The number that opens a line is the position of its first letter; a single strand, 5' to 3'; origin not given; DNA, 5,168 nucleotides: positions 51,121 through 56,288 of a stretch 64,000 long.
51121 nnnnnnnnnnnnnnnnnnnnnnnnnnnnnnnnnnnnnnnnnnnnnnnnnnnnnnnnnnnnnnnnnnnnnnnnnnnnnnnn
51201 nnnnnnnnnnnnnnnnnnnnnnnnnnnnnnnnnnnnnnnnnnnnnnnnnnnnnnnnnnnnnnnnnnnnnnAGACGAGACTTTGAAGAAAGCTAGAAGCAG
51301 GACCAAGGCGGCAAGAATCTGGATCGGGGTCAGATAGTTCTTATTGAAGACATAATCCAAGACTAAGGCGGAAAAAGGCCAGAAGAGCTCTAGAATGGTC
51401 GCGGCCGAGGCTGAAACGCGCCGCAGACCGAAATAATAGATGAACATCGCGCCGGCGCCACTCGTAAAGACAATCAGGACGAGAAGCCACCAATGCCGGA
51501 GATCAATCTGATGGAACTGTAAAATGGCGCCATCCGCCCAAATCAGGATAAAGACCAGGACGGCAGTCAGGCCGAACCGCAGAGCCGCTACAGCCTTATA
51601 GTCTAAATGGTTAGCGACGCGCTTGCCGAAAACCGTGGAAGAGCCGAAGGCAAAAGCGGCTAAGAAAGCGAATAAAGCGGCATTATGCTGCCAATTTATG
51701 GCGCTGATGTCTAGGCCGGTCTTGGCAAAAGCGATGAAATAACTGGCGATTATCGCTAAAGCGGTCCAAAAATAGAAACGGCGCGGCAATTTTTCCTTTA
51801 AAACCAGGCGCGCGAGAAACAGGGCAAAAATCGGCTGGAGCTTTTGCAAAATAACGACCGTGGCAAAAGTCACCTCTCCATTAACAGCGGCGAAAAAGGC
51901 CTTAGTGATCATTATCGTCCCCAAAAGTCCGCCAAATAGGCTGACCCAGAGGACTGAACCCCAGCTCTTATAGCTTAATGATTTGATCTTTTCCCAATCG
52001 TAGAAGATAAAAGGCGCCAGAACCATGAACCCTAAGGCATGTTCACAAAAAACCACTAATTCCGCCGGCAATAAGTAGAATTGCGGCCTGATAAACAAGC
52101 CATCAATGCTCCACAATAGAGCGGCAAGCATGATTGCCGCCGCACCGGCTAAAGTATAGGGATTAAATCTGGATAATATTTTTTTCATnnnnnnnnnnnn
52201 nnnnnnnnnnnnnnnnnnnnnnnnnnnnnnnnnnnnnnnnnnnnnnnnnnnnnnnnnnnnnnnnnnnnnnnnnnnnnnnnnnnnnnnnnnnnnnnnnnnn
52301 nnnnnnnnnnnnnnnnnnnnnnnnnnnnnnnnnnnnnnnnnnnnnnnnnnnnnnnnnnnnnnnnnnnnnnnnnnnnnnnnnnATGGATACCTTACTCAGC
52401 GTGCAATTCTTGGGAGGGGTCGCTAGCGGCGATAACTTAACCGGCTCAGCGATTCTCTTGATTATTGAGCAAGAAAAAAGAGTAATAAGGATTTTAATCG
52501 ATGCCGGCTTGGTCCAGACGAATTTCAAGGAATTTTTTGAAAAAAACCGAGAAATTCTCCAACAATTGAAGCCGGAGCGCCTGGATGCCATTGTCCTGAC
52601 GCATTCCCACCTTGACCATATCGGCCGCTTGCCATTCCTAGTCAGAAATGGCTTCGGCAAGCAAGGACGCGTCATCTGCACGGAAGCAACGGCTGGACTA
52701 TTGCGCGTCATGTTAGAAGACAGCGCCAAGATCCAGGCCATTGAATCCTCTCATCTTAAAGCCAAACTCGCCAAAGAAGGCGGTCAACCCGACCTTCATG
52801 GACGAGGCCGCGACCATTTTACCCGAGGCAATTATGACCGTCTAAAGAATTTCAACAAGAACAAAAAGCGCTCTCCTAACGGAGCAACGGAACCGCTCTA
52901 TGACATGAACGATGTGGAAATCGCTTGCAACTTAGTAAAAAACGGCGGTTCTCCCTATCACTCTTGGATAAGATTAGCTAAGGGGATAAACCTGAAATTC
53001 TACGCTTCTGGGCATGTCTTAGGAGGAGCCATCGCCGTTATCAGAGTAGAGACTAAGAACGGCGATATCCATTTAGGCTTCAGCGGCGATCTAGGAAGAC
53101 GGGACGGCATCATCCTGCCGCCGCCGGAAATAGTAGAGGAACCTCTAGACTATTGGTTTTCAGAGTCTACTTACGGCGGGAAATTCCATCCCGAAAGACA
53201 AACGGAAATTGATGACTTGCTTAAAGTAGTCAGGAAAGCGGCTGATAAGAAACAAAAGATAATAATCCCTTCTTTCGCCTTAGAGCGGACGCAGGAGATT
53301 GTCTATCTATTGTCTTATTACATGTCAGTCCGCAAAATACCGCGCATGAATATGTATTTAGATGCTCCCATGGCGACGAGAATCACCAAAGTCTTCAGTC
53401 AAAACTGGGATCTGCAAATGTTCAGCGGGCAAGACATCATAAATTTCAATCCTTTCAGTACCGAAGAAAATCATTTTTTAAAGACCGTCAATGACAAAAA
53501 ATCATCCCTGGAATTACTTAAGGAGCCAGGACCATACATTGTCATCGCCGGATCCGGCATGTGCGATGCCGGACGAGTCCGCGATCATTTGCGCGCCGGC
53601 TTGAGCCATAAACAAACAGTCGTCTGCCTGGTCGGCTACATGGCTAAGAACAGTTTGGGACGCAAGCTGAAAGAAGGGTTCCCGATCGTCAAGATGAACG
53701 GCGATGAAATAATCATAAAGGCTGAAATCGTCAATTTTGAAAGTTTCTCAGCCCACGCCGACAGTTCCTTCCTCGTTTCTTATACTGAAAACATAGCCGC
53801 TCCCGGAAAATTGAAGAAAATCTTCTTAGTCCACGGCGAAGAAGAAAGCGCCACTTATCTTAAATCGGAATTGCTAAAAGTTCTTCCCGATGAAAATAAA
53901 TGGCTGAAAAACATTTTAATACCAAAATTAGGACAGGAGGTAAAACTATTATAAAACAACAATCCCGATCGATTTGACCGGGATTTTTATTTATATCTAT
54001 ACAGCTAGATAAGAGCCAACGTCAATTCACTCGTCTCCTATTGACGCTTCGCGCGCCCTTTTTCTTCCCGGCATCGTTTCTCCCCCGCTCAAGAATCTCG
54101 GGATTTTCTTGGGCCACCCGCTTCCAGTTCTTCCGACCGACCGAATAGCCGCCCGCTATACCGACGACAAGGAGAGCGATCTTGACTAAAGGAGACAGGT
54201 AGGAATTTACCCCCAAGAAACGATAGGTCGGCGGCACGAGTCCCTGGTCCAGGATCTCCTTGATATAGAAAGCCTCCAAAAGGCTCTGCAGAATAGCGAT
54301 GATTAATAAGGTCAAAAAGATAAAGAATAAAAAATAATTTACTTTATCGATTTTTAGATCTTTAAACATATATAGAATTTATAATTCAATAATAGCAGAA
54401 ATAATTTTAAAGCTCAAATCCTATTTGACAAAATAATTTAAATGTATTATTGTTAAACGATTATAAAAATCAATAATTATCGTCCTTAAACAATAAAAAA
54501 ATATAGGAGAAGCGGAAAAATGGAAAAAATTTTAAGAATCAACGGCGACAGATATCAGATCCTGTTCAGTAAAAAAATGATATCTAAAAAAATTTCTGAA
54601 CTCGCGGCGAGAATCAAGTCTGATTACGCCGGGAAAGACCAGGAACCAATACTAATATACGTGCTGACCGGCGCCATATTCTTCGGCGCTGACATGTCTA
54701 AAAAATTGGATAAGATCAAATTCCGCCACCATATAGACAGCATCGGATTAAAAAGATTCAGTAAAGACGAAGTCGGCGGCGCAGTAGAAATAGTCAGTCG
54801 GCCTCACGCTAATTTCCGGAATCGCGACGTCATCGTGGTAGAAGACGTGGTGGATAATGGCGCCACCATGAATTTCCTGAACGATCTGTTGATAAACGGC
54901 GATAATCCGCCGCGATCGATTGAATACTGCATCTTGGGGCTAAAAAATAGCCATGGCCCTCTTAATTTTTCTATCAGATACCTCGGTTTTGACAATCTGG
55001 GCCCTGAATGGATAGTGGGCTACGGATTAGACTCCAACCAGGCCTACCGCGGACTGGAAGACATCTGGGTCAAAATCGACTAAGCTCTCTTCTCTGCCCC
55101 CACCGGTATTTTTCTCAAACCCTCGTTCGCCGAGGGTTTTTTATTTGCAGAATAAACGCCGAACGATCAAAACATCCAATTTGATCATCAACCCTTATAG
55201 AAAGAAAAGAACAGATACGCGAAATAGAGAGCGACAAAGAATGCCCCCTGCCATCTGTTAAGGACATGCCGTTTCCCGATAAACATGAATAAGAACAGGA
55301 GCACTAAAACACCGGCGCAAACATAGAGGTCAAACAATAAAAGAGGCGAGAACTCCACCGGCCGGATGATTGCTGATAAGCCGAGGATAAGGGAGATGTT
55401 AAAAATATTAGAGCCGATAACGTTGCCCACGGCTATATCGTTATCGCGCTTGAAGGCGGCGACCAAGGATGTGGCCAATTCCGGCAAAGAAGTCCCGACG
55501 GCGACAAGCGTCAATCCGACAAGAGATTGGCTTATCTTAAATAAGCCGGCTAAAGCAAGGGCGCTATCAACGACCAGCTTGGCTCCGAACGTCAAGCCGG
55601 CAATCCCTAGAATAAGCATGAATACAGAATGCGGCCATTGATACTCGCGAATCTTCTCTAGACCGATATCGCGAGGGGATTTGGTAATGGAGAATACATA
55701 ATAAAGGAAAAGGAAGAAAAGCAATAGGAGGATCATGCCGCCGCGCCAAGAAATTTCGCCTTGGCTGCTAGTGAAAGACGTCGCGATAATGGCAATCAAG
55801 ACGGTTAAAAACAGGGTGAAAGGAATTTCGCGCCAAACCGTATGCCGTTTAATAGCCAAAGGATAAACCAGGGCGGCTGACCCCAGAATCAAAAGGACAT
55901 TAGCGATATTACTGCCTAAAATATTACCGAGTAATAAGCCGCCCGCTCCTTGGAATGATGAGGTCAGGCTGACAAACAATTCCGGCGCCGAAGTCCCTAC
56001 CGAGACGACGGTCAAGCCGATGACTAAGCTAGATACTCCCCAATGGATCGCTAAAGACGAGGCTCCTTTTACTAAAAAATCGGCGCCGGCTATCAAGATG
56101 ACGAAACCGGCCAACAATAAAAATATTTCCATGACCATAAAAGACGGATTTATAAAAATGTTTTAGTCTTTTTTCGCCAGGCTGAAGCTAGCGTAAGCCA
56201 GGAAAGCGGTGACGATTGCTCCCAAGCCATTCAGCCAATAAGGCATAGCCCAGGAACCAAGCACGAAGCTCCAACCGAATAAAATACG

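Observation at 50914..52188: DMT (EamA) permease fused in-frame to a riboflavin kinase domain: possible import-coupled flavin trapping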

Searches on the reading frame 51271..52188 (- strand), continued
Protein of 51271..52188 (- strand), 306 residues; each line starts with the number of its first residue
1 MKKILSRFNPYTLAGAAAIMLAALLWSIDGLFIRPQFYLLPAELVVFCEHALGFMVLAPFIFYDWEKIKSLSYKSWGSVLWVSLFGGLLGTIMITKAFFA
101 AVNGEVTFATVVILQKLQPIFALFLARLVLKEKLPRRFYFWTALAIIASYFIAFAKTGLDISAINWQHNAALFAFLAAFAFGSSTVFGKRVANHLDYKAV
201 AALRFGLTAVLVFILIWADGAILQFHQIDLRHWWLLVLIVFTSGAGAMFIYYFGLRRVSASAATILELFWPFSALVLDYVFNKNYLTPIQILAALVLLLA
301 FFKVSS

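Call 64: search_protein_families(library=pfam, proteins=[L099:339-1028:+, L103:3-449:+, L136:2880-3503:+, L094:4589-5248:+, L095:7274-7993:+, L105:717-1511:+, L096:3-308:+, L097:4361-4750:+], max_evalue=0.01)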
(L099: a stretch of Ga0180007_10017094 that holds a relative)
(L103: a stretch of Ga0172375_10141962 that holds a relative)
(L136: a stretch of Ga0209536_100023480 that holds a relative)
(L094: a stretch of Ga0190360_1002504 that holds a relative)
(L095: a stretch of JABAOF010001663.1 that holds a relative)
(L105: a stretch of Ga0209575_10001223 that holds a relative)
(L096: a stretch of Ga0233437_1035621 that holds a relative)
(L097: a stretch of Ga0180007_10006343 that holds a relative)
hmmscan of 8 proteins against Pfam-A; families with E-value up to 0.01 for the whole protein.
L099:339-1028:+ (230 aa): 7 families
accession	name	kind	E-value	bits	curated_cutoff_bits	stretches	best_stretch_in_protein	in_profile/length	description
PF01982.22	CTP-dep_RFKase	-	5.1e-35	120.5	25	1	115-229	1-119/121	Domain of unknown function DUF120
PF13545.12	HTH_Crp_2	-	0.00011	22.5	27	1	29-74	6-53/70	Crp-like helix-turn-helix domain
PF12840.13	HTH_20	-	0.00063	20.1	27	1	45-76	20-51/51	Helix-turn-helix domain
PF01022.26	HTH_5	-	0.00098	19.4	22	1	45-74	17-46/47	Bacterial regulatory protein, arsR family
PF12802.13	MarR_2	-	0.0023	18.5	27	1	46-77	23-54/61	MarR family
PF01978.25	TrmB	-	0.0027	18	25.6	1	38-79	17-58/68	Sugar-specific transcriptional regulator TrmB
PF01047.28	MarR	-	0.005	17.1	24.6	0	49-74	23-48/59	MarR family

L103:3-449:+ (149 aa): 1 family
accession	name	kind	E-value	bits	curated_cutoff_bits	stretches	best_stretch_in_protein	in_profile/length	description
PF01982.22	CTP-dep_RFKase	-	2.3e-40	137.7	25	1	30-147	1-120/121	Domain of unknown function DUF120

L136:2880-3503:+ (208 aa): 3 families
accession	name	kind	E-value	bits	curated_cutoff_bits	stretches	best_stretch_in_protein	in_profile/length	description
PF01982.22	CTP-dep_RFKase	-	4.7e-36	123.8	25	1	92-206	1-119/121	Domain of unknown function DUF120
PF13545.12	HTH_Crp_2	-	7.6e-05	23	27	1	6-55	7-56/70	Crp-like helix-turn-helix domain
PF01047.28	MarR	-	0.0075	16.6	24.6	0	20-57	17-54/59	MarR family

L094:4589-5248:+ (220 aa): 17 families
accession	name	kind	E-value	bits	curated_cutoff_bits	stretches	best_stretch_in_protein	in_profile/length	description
PF01982.22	CTP-dep_RFKase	-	1.6e-44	151.1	25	1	96-218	1-121/121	Domain of unknown function DUF120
PF01047.28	MarR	-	4.4e-08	33.3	24.6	1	12-53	9-50/59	MarR family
PF13412.12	HTH_24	-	1e-06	28.6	21.9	1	9-51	7-48/48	Winged helix-turn-helix DNA-binding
PF12802.13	MarR_2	-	3.8e-06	27.4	27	1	9-56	9-56/61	MarR family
PF08220.18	HTH_DeoR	-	8.5e-06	25.9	21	1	10-55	4-49/57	DeoR-like helix-turn-helix domain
PF13545.12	HTH_Crp_2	-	3.9e-05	24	27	1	20-60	22-59/70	Crp-like helix-turn-helix domain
PF25213.1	HVO_A0261_N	-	0.00012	22.3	35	1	18-83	22-82/86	HVO_A0261 N-terminal domain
PF01638.23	HxlR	-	0.00027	21.2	20.8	1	11-58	11-57/91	HxlR-like helix-turn-helix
PF02082.26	Rrf2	-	0.00046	20.8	30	1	7-60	8-63/132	Iron-dependent Transcriptional regulator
PF12840.13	HTH_20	-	0.00092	19.6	27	1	9-52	8-50/51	Helix-turn-helix domain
PF00126.33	HTH_1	-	0.0016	18.8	26.6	1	27-47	20-40/60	Bacterial regulatory helix-turn-helix protein, lysR family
PF08279.18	HTH_11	-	0.0021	18.3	25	1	9-49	4-44/55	HTH domain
PF01022.26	HTH_5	-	0.0038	17.5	22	1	9-51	6-46/47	Bacterial regulatory protein, arsR family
PF08222.17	HTH_CodY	-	0.0055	16.7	27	0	18-59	2-44/61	CodY helix-turn-helix domain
PF13463.12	HTH_27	-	0.0066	17.1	22.2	0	6-66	4-67/68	Winged helix DNA-binding domain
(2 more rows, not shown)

L095:7274-7993:+ (240 aa): 12 families
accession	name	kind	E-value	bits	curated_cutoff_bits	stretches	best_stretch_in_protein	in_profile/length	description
PF01982.22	CTP-dep_RFKase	-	1.4e-42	144.9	25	1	117-237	2-120/121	Domain of unknown function DUF120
PF01047.28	MarR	-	3e-06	27.4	24.6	1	38-76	15-53/59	MarR family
PF12802.13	MarR_2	-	3.1e-06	27.7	27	1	29-77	9-57/61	MarR family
PF08279.18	HTH_11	-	4.5e-06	26.9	25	1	28-69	3-44/55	HTH domain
PF08220.18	HTH_DeoR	-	1.2e-05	25.4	21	1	31-73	5-47/57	DeoR-like helix-turn-helix domain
PF25213.1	HVO_A0261_N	-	4.4e-05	23.7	35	1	39-105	23-84/86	HVO_A0261 N-terminal domain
PF13412.12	HTH_24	-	7.8e-05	22.6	21.9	1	29-70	7-47/48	Winged helix-turn-helix DNA-binding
PF12840.13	HTH_20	-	0.00017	21.9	27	1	25-70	7-48/51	Helix-turn-helix domain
PF03444.21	HrcA_DNA-bdg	-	0.0003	20.8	21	1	20-79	2-62/79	Winged helix-turn-helix transcription repressor, HrcA DNA-binding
PF13545.12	HTH_Crp_2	-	0.00045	20.6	27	1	40-74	22-55/70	Crp-like helix-turn-helix domain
PF25212.1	HVO_A0114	-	0.0011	19.1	27.6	1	31-76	27-72/84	HVO_A0114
PF01325.25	Fe_dep_repress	-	0.0055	17.3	26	0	26-69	8-51/60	Iron dependent repressor, N-terminal DNA binding domain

L105:717-1511:+ (265 aa): 5 families
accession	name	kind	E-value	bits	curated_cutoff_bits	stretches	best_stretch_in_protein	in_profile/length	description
PF01982.22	CTP-dep_RFKase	-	3.1e-31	108.3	25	1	142-262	1-119/121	Domain of unknown function DUF120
PF13545.12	HTH_Crp_2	-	3.9e-05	24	27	1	58-114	10-63/70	Crp-like helix-turn-helix domain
PF01047.28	MarR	-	0.00047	20.4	24.6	1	69-102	17-50/59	MarR family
PF08220.18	HTH_DeoR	-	0.00058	20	21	1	71-102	16-47/57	DeoR-like helix-turn-helix domain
PF01022.26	HTH_5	-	0.0037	17.5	22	1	75-100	21-46/47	Bacterial regulatory protein, arsR family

L096:3-308:+ (102 aa): 1 family
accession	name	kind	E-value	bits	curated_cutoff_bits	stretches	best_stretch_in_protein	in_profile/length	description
PF01982.22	CTP-dep_RFKase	-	1.2e-30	106.4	25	1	1-100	19-120/121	Domain of unknown function DUF120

L097:4361-4750:+ (130 aa): 1 family
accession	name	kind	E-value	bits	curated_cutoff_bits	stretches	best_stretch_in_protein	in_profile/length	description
PF01687.23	Flavokinase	-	7.3e-30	104.2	19.6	1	9-128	4-124/124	Riboflavin kinase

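Call 74: search_dna_similar(query=window:51271-52188:-, collection=plasmids, mode=protein, max_evalue=0.00001, max_rows=25)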
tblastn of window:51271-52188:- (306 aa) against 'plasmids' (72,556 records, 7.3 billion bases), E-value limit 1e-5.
Records with a match: 2; places in all: 2; records where one place covers at least 80% of the query: 2.
Best place of each record, by identity: <60% 2.
By first word of the organism name: Fusobacterium 1; Thermomicrobium 1.
By predicted mobility (MOB-suite, as given by PLSDB): non-mobilizable 2.
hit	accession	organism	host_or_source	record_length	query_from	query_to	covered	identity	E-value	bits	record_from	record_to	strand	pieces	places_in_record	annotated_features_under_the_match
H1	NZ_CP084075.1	Fusobacterium vincentii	-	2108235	26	305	92%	35.9%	1e-40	157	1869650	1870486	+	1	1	none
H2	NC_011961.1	Thermomicrobium roseum DSM 5159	-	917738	26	280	83%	31.0%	6e-10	67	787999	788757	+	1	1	DMT family transporter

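Call 75: get_annotated_region(hit=H1, flank=3000)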
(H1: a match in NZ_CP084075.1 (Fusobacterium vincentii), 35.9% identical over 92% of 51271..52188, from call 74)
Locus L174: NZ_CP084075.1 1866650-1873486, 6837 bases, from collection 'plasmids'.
description: Fusobacterium vincentii strain SB055 plasmid pSB055A, complete sequence
organism: Fusobacterium vincentii (NCBI taxid 155615)
taxonomy: Bacteria; Fusobacteriota; Fusobacteriia; Fusobacteriales; Fusobacteriaceae; Fusobacterium; Fusobacterium vincentii
host: -; source: -; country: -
typing (MOB-suite, as given by PLSDB): non-mobilizable
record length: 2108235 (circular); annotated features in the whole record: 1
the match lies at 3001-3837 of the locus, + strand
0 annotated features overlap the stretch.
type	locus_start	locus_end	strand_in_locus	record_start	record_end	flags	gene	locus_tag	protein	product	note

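Call 82: search_protein_families(library=pfam, proteins=[L174:2950-3849:+], max_evalue=0.01)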
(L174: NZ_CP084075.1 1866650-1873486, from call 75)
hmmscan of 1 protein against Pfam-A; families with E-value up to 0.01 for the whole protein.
L174:2950-3849:+ (299 aa): 1 family
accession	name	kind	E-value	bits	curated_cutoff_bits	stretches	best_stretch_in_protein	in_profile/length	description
PF00892.27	EamA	-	3.4e-30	105.5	28.2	2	162-296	4-134/135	EamA-like transporter family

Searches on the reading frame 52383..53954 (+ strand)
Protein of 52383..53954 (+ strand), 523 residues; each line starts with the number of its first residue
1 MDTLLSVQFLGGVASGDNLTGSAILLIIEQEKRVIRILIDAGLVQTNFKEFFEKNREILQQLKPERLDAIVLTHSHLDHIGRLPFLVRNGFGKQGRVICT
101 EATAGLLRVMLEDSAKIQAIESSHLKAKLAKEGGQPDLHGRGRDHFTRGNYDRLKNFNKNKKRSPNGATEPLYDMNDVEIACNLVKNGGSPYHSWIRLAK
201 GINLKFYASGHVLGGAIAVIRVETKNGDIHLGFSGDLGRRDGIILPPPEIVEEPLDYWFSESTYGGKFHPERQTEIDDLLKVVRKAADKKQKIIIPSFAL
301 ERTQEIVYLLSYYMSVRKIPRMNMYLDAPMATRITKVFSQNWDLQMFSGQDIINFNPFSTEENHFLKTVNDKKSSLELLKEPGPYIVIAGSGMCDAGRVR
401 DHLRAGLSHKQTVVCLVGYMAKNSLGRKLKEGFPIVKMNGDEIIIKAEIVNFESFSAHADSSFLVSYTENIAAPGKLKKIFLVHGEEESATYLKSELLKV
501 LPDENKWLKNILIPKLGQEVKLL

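Call 18: search_protein_families(library=pfam, proteins=[window:52383-53954:+], max_evalue=0.001)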
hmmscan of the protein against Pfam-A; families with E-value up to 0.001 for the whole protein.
window:52383-53954:+ (523 aa): 5 families
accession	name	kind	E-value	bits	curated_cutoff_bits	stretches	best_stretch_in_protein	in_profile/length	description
PF10996.14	Beta-Casp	-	7.5e-28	97.9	27.7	1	303-429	1-120/120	Beta-Casp domain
PF00753.33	Lactamase_B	-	2.8e-11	44.1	22.7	1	35-90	18-67/196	Metallo-beta-lactamase superfamily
PF07521.17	RMMBL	-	6.3e-11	42.5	21.6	1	443-497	2-52/63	Zn-dependent metallo-hydrolase RNA specificity domain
PF16661.11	Lactamase_B_6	-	4.9e-10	39.5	27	1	35-129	7-101/193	Metallo-beta-lactamase superfamily domain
PF12706.13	Lactamase_B_2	-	1.7e-09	38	27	1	36-113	2-76/200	Beta-lactamase superfamily domain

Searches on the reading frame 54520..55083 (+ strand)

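Call 18: search_protein_families(library=pfam, proteins=[window:54520-55083:+], max_evalue=0.001)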
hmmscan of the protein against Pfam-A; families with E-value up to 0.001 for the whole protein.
window:54520-55083:+ (187 aa): 1 family
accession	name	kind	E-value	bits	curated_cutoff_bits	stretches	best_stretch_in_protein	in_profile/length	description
PF00156.33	Pribosyltran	-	4.1e-10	39.6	26.3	1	19-144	9-128/158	Phosphoribosyl transferase domain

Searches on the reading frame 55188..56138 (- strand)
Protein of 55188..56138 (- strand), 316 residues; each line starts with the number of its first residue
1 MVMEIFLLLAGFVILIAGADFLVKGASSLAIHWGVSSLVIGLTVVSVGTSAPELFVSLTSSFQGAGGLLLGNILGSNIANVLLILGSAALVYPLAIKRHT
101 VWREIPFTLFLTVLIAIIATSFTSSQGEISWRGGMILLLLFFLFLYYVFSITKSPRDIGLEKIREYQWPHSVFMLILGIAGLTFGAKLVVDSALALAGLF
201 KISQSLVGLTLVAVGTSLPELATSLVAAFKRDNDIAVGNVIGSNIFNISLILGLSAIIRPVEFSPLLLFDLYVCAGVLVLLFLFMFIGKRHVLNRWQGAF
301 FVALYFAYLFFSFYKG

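Call 18: search_protein_families(library=pfam, proteins=[window:55188-56138:-], max_evalue=0.001)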
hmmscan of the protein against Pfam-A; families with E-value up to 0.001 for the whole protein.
window:55188-56138:- (316 aa): 1 family
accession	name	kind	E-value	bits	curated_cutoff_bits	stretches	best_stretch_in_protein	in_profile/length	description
PF01699.29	Na_Ca_ex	-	6.3e-65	218.2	24.9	2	170-313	1-150/151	Sodium/calcium exchanger protein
